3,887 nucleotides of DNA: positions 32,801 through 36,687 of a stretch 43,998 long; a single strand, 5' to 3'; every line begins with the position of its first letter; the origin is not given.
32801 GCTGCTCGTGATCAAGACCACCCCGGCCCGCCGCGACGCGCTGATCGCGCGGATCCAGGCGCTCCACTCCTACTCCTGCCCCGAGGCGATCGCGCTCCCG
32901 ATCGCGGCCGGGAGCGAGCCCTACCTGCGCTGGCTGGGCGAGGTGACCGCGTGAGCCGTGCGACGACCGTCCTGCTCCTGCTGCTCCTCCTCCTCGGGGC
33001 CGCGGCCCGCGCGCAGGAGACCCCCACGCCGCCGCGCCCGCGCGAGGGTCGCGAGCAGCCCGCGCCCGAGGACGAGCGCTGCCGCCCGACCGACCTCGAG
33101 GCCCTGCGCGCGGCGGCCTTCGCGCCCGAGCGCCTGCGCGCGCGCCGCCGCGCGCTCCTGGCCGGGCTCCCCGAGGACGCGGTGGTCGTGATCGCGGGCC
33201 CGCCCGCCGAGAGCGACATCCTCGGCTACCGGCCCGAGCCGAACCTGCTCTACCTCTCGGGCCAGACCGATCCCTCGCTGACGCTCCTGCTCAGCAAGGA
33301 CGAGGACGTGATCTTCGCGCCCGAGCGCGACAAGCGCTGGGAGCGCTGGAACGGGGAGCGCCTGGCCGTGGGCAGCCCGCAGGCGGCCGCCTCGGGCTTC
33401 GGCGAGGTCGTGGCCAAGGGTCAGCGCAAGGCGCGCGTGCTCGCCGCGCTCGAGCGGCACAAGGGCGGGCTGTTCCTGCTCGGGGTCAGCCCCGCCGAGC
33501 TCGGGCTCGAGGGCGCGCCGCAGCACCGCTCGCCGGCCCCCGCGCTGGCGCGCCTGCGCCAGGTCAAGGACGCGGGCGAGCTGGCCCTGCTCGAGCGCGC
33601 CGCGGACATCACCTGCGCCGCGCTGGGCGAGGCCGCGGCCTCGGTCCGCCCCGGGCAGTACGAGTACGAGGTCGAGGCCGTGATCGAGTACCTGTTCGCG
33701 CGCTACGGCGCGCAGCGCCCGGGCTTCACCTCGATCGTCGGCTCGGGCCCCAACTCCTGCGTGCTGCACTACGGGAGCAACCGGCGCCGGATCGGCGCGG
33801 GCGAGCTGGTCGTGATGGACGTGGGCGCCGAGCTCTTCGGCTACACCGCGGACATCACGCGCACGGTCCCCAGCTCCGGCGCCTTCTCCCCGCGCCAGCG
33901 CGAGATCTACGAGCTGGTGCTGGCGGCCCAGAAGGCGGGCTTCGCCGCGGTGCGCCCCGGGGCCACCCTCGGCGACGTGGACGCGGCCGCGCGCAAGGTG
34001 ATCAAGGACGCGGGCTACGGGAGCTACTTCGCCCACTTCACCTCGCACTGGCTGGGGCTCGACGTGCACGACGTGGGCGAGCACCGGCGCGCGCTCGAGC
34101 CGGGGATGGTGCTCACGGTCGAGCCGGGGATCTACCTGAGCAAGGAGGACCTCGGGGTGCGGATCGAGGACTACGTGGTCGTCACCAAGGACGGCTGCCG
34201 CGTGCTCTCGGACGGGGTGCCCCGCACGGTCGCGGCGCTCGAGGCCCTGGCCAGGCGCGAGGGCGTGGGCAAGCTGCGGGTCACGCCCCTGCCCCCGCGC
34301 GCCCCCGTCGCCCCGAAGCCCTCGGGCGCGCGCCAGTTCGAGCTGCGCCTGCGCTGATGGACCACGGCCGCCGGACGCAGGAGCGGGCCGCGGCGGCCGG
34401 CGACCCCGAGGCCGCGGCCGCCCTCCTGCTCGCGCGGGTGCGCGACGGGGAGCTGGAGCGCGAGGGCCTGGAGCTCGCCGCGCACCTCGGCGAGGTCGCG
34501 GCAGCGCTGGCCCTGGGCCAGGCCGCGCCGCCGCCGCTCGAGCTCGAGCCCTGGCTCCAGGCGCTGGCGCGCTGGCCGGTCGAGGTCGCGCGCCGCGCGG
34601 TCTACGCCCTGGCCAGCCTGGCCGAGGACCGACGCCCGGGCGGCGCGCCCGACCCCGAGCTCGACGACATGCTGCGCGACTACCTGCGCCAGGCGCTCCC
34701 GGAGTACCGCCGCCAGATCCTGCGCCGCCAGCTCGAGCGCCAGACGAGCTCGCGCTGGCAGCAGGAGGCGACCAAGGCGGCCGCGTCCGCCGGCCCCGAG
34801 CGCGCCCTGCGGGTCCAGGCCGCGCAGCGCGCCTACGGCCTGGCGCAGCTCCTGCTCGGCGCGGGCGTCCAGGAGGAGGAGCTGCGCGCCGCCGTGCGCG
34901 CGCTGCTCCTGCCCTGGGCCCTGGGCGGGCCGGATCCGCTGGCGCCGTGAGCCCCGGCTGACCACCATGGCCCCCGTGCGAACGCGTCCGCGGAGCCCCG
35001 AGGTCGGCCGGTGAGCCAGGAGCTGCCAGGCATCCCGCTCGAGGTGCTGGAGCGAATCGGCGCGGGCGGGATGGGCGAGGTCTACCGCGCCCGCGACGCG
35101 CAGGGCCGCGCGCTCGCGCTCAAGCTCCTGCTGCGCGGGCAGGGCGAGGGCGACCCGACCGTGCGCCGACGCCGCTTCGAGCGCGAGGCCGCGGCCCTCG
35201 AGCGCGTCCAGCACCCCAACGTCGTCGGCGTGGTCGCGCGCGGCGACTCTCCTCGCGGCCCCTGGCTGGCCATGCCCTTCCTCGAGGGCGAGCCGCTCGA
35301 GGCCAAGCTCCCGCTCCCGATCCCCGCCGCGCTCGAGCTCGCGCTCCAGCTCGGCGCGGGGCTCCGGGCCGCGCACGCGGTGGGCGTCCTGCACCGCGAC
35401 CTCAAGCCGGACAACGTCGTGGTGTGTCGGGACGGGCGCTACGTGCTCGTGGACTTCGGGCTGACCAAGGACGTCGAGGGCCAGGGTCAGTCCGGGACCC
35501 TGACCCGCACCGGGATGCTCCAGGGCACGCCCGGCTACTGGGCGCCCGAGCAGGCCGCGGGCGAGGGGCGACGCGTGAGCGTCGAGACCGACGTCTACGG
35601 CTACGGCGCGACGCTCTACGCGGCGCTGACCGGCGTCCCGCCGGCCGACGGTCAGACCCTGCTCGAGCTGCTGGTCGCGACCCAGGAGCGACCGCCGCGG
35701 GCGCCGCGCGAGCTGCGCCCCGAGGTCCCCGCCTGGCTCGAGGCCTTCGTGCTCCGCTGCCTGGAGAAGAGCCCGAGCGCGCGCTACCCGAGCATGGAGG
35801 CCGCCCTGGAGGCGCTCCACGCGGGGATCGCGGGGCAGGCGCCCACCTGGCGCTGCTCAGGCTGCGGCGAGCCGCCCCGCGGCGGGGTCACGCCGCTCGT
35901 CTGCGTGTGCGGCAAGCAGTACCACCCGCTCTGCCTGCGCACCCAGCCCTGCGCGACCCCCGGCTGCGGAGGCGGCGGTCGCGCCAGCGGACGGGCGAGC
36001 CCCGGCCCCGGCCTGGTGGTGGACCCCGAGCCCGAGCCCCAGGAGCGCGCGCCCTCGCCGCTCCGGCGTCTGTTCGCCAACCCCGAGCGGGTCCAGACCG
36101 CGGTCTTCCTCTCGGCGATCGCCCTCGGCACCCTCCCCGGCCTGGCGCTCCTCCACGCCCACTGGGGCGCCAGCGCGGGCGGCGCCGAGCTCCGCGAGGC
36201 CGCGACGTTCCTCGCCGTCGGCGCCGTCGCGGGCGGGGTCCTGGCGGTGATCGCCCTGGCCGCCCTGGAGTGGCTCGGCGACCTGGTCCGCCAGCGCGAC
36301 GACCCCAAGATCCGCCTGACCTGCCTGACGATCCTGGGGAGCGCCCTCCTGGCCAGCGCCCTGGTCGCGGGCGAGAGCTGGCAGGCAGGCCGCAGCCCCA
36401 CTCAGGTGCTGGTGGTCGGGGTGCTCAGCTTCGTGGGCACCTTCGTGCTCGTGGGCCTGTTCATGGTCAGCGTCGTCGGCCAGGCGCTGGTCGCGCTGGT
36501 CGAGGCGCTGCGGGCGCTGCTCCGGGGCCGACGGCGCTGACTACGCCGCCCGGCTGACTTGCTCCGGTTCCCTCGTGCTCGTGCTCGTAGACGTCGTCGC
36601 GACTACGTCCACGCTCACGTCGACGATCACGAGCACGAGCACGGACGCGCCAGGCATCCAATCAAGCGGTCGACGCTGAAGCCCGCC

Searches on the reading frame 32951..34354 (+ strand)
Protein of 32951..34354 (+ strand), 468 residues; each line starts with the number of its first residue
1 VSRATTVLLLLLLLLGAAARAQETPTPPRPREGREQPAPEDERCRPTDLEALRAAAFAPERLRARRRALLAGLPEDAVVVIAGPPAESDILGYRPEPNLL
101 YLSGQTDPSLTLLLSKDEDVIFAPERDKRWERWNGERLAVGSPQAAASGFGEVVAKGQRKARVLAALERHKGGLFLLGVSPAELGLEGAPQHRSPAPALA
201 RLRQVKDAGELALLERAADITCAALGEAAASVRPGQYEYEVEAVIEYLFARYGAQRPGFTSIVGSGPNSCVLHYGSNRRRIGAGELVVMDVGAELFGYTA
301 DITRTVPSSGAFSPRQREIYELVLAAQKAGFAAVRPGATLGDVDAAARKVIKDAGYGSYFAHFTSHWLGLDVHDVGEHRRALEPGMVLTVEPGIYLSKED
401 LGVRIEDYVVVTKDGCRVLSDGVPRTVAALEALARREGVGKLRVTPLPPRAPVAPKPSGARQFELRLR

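Call 13: find_related_loci(query=window:32951-34354:+, collection=genome_contigs, flank=10000)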
Query window:32951-34354:+ (468 aa) in genome_contigs; peptide patterns used: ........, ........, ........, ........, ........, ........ (x = any residue, [..] = any of these).
315 stretches matched a pattern; 144 encode a relative of the query (tblastn E <= 1e-3); the best 80 are kept; 80 distinct loci.
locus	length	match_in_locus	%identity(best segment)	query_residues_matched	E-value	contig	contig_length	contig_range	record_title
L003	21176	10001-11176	41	51-434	5e-77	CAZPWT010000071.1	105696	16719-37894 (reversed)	MAG TPA_asm: uncultured Planctomycetia bacterium isolate binchicken_co200_325 genome assembly, contig: k141_1450113, who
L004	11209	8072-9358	38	62-437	1e-68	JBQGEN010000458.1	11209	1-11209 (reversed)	MAG: Sideroxyarcus sp. isolate ContSoil0_14 ContSoil0_contig458, whole genome shotgun sequence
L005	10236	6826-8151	36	55-437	3e-68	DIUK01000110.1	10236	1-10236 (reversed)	MAG TPA_asm: Rhodocyclaceae bacterium UBA6160 UBA6160_contig_32776, whole genome shotgun sequence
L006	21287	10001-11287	35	61-437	6e-68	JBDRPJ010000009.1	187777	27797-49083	MAG: Pseudomonadota bacterium isolate MEGAHIT-group-2.112 k141_434781, whole genome shotgun sequence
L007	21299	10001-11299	36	57-437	7e-67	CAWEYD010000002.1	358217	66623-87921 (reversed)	MAG: uncultured beta proteobacterium isolate MFD05942.bin.4.8 genome assembly, contig: contig_10070, whole genome shotgu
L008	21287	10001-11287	34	61-437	6e-67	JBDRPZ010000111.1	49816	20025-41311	MAG: Pseudomonadota bacterium isolate MEGAHIT-group-2.141 k141_1059464, whole genome shotgun sequence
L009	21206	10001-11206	37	93-435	4e-66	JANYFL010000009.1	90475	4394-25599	MAG: Betaproteobacteria bacterium isolate 339R_metabinner_16 339R_k141_1942754, whole genome shotgun sequence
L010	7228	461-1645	38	93-435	3e-66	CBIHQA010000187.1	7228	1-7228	MAG TPA_asm: uncultured Neisseriales bacterium isolate SRR18156187_metabat2_20 genome assembly, contig: ERZ27336840.1824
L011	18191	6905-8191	36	62-437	8e-66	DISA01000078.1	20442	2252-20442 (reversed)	MAG TPA_asm: Gallionellaceae bacterium UBA6222 UBA6222_contig_1344, whole genome shotgun sequence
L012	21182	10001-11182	36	93-437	1e-65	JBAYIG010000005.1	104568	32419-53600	MAG: Sideroxydans sp. isolate SO_2016_GW1_22 scaffold00443_OW334_2016, whole genome shotgun sequence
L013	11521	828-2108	36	62-437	1e-65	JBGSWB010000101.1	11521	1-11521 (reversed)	MAG: Sideroxydans sp. isolate JTS-AC470 k141_4468118, whole genome shotgun sequence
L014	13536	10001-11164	36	93-431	2e-65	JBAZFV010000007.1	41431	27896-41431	MAG: Sideroxydans sp. isolate SO_2017_LW3_28 NODE_2157_length_41431_cov_1.425649_LW162_2017, whole genome shotgun sequen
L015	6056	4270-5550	35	62-437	4e-65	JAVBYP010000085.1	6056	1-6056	MAG: Sideroxydans sp. isolate GS37 5632, whole genome shotgun sequence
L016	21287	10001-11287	35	61-437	6e-65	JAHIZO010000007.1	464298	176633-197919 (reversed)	MAG: Gammaproteobacteria bacterium isolate Modern_marine.mb.18 Modern_marine.mb.18_k141_1022524, whole genome shotgun se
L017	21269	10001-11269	36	65-437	9e-65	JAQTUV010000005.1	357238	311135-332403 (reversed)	MAG: Sideroxydans sp. isolate STB_72 NODE_57_length_357238_cov_21.693328_Sandtown_B, whole genome shotgun sequence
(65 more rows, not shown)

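Call 37: find_homologous_proteins(query=window:32951-34354:+, max_evalue=1e-60)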
Query window:32951-34354:+ (468 aa): 2056 proteins with E <= 1e-60 among 8000 candidates; the best 120 are listed.
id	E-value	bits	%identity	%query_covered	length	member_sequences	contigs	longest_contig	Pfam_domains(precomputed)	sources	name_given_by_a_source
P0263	0.0e+0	1022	100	100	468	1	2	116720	PF00557.30,PF05195.23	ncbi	ncbi:MAG: aminopeptidase P N-terminal domain-containing protein [Planctomycetota bacterium]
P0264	4.3e-191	654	66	100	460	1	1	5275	PF00557.30,PF05195.23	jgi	jgi:Xaa-Pro aminopeptidase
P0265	1.2e-182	626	67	93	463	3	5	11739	PF00557.30,PF05195.23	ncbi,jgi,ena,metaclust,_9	metaclust:\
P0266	2.3e-182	625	67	96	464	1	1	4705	PF00557.30,PF05195.23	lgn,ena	-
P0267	9.4e-174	597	65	98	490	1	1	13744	PF00557.30,PF05195.23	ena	-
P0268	4.0e-169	582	63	97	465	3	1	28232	PF00557.30,PF05195.23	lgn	-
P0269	3.7e-168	578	64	92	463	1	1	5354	PF00557.30,PF05195.23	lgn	-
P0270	7.2e-168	577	65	91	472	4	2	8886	PF00557.30,PF05195.23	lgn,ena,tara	tara:strand:+ start:3027 stop:4445 length:1419 start_codon:yes stop_codon:yes gene_type:complete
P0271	1.2e-167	577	64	91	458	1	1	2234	PF00557.30,PF05195.23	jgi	jgi:Xaa-Pro aminopeptidase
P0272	1.8e-167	576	64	96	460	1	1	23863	PF00557.30,PF05195.23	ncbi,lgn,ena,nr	ncbi:MAG: aminopeptidase P N-terminal domain-containing protein [Planctomycetes bacterium]|nr:aminop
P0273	5.1e-166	571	64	91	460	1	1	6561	PF00557.30,PF05195.23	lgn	-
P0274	1.1e-164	567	64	91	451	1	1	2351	PF00557.30,PF05195.23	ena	-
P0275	5.3e-164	565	62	99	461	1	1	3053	PF00557.30,PF05195.23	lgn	-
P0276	5.1e-163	561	63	92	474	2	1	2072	PF00557.30,PF05195.23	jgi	-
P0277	6.6e-161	555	62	91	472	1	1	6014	PF00557.30,PF05195.23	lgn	-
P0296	5.6e-148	512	63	79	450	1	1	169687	PF00557.30,PF05195.23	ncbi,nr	ncbi:MAG: aminopeptidase P N-terminal domain-containing protein [Planctomycetes bacterium]|nr:aminop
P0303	1.3e-139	484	58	89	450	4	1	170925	PF00557.30,PF05195.23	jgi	-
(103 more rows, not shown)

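Call 38: find_encoding_contigs(protein=P0296, flank=10000, max_places=1)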
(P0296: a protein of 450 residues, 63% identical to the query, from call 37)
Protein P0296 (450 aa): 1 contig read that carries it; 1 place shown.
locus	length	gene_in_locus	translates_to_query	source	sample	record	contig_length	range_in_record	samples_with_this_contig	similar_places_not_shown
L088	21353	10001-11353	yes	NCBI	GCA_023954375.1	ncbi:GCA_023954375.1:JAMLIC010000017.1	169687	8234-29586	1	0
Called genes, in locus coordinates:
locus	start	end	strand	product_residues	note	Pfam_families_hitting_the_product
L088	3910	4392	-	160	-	PF12158:DUF3592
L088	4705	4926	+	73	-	PF04255:DUF433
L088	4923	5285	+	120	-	PF18480:DUF5615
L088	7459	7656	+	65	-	-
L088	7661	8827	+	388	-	-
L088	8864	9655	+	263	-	-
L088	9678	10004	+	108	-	PF03091:CutA1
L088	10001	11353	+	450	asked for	PF05195:AMP_N, PF00557:Peptidase_M24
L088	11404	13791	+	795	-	PF00069:Pkinase, PF07714:PK_Tyr_Ser-Thr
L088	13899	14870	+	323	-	PF01963:TraB_PrgY_gumN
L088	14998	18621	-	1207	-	PF00069:Pkinase, PF06293:Kdo (weak), PF07714:PK_Tyr_Ser-Thr, PF03781:FGE-sulfatase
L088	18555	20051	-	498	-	PF00069:Pkinase, PF07714:PK_Tyr_Ser-Thr (weak)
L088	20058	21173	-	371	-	PF13371:TPR_9 (faint), PF23914:TPR_CcmH_CycH (faint), PF00515:TPR_1 (faint), PF07719:TPR_2 (faint), PF12895:ANAPC3, PF14559:TPR_19, PF13428:TPR_14 (weak), PF13432:TPR_16, +5 more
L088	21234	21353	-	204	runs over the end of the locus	-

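Call 39: find_encoding_contigs(protein=P0268, flank=10000, max_places=1)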
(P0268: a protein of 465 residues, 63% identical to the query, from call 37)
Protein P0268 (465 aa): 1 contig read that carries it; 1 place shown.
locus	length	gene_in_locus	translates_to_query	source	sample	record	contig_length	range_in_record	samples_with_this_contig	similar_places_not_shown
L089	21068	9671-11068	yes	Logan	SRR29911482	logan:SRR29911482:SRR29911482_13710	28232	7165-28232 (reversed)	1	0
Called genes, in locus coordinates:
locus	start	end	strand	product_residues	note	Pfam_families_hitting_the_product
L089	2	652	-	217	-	?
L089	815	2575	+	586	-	PF07583:PSCyt2, PF07587:PSD1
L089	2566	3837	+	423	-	PF07394:DUF1501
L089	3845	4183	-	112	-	PF04634:YezG-like (weak)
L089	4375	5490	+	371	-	-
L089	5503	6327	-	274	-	PF25084:LbH_EIF2B (faint), PF25087:GMPPB_C (weak), PF00132:Hexapep, PF13720:Acetyltransf_11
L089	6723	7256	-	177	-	-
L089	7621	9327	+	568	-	PF08334:T2SSG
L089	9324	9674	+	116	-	PF03091:CutA1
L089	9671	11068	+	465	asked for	PF05195:AMP_N, PF00557:Peptidase_M24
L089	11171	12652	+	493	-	PF00883:Peptidase_M17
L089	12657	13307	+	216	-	-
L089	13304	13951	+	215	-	-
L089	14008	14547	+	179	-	PF04542:Sigma70_r2, PF08281:Sigma70_r4_2, PF04545:Sigma70_r4 (weak)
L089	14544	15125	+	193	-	-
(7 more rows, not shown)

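Call 40: find_encoding_contigs(protein=P0272, flank=10000, max_places=1)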
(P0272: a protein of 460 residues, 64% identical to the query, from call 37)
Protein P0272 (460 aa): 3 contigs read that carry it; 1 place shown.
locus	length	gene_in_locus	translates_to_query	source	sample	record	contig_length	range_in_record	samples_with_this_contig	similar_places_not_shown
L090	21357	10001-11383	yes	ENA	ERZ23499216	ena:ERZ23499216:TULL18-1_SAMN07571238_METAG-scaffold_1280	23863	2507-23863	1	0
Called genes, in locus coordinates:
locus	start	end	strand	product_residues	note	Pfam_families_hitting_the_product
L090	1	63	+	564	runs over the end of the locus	PF26769:HAMP_PhoQ, PF00512:HisKA, PF02518:HATPase_c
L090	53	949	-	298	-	PF00069:Pkinase, PF01636:APH (faint), PF07714:PK_Tyr_Ser-Thr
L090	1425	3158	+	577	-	PF07583:PSCyt2, PF07587:PSD1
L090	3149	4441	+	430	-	PF07394:DUF1501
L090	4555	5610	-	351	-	-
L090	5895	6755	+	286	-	PF00132:Hexapep (weak), PF25084:LbH_EIF2B (faint), PF25087:GMPPB_C (weak), PF00132:Hexapep, PF13720:Acetyltransf_11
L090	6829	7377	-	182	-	-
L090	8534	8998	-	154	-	-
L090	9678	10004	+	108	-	PF03091:CutA1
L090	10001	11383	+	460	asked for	PF05195:AMP_N, PF00557:Peptidase_M24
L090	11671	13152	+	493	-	PF18295:Pdase_M17_N2 (weak), PF00883:Peptidase_M17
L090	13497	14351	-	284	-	PF12679:ABC2_membrane_2, PF12730:ABC2_membrane_4, PF10920:DUF2705, PF12698:ABC2_membrane_3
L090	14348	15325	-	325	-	PF00005:ABC_tran, PF13304:AAA_21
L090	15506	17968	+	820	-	PF01433:Peptidase_M1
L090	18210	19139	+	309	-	PF17284:Spermine_synt_N, PF01564:Spermine_synth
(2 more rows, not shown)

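Call 42: find_encoding_contigs(protein=P0265, flank=10000, max_places=2)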
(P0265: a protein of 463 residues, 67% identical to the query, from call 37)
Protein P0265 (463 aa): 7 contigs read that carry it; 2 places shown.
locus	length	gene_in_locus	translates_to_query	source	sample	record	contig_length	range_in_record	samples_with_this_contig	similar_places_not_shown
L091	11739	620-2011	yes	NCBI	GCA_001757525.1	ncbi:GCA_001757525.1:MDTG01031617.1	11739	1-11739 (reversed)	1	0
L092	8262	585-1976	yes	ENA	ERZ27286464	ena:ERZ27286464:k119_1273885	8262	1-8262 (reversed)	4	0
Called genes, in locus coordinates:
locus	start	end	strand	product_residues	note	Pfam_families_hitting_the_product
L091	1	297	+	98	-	?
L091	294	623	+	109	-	PF03091:CutA1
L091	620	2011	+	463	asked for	PF05195:AMP_N, PF00557:Peptidase_M24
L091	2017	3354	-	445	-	PF00664:ABC_membrane, PF00005:ABC_tran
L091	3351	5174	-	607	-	PF00664:ABC_membrane, PF00005:ABC_tran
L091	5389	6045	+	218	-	-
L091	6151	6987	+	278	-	PF00149:Metallophos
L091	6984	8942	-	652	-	PF00989:PAS, PF13188:PAS_8, PF08448:PAS_4, PF13426:PAS_9, PF00512:HisKA, PF02518:HATPase_c, PF00072:Response_reg, PF01627:Hpt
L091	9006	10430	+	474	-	PF00072:Response_reg, PF00158:Sigma54_activat, PF01078:Mg_chelatase (faint), PF14532:Sigma54_activ_2, PF07728:AAA_5, PF25601:AAA_lid_14, PF02954:HTH_8, PF18024:HTH_50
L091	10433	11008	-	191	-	-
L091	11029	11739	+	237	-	?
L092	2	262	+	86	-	?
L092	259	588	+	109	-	PF03091:CutA1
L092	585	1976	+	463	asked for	PF05195:AMP_N, PF00557:Peptidase_M24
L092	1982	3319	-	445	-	PF00664:ABC_membrane, PF00005:ABC_tran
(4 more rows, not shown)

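Call 43: find_encoding_contigs(protein=P0267, flank=10000, max_places=1)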
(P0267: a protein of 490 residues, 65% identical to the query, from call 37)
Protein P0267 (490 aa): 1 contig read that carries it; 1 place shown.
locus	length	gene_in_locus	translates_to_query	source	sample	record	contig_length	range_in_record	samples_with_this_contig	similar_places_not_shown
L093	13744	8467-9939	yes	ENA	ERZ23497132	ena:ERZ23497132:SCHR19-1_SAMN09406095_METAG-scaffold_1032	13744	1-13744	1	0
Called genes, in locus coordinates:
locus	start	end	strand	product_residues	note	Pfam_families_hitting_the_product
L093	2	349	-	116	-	?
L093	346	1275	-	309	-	PF01259:SAICAR_synt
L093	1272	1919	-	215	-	PF02075:RuvC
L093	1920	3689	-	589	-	PF01637:ATPase_2 (faint), PF01926:MMR_HSR1, PF02421:FeoB_N, PF00009:GTP_EFTU (weak), PF01926:MMR_HSR1, PF02421:FeoB_N (weak), PF04548:AIG1 (weak), PF14714:KH_dom-like, +7 more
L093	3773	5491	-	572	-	PF07584:BatA (weak)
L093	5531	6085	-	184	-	-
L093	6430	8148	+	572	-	-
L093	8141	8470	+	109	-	PF03091:CutA1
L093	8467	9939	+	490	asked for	PF05195:AMP_N, PF00557:Peptidase_M24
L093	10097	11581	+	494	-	PF18295:Pdase_M17_N2 (weak), PF00883:Peptidase_M17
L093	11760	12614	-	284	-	PF12679:ABC2_membrane_2, PF12730:ABC2_membrane_4, PF12698:ABC2_membrane_3, PF10920:DUF2705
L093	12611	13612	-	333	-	PF00005:ABC_tran, PF13304:AAA_21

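Call 44: find_encoding_contigs(protein=P0303, flank=10000, max_places=1)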
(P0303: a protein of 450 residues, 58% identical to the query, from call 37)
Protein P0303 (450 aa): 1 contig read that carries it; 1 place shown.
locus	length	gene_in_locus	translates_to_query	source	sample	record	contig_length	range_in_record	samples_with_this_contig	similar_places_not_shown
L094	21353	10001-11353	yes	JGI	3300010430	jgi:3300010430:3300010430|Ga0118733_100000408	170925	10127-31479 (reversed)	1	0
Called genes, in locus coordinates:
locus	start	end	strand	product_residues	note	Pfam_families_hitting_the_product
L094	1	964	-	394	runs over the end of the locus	PF09594:GT87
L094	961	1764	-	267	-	PF02441:Flavoprotein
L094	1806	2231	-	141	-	-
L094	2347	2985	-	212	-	-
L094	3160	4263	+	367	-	-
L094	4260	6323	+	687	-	PF08448:PAS_4, PF00512:HisKA, PF02518:HATPase_c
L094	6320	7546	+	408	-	PF00072:Response_reg, PF00158:Sigma54_activat, PF14532:Sigma54_activ_2, PF07728:AAA_5 (weak), PF25601:AAA_lid_14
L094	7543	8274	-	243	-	PF01740:STAS (faint), PF13466:STAS_2 (faint)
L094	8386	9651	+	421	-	-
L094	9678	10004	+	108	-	PF03091:CutA1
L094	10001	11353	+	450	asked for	PF05195:AMP_N, PF00557:Peptidase_M24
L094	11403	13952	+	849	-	-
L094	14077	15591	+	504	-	PF03130:HEAT_PBS (faint), PF13646:HEAT_2 (faint)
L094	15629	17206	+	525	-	PF13176:TPR_7 (faint), PF13428:TPR_14 (faint), PF23914:TPR_CcmH_CycH (faint), PF13369:Transglut_core2, PF14559:TPR_19 (weak), PF13424:TPR_12 (weak), PF13432:TPR_16, PF13424:TPR_12 (weak), +6 more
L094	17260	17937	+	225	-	-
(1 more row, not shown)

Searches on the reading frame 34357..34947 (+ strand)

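Call 3: search_protein_families(library=pfam, proteins=[window:34357-34947:+], max_evalue=0.1)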
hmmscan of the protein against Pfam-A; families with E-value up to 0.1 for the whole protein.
window:34357-34947:+ (197 aa): 1 family
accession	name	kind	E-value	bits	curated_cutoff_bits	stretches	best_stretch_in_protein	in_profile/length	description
PF09900.14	DUF2127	-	0.081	13.6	24.3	0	119-179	37-96/140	Predicted membrane protein (DUF2127)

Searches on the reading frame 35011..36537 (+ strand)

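Call 3: search_protein_families(library=pfam, proteins=[window:35011-36537:+], max_evalue=0.1)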
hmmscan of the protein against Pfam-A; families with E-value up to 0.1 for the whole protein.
window:35011-36537:+ (509 aa): 6 families
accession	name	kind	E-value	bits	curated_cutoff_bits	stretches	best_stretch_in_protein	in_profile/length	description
PF00069.31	Pkinase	-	8.8e-34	117.5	31.7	1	11-263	2-256/263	Protein kinase domain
PF07714.23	PK_Tyr_Ser-Thr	-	6.9e-22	78.4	23.1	1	11-264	2-253/258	Protein tyrosine and serine/threonine kinase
PF01636.29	APH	-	4.3e-06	27.1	23.2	2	104-151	147-196/239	Phosphotransferase enzyme family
PF03109.22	ABC1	-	0.00016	21.3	22.9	1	118-156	180-218/244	ABC1 atypical kinase-like domain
PF19974.5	TCAD9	-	0.052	13.2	40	1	117-152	293-324/429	Ternary complex associated domain 9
PF17667.7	Pkinase_fungal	-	0.065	12.4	24.1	0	123-170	305-357/387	Fungal protein kinase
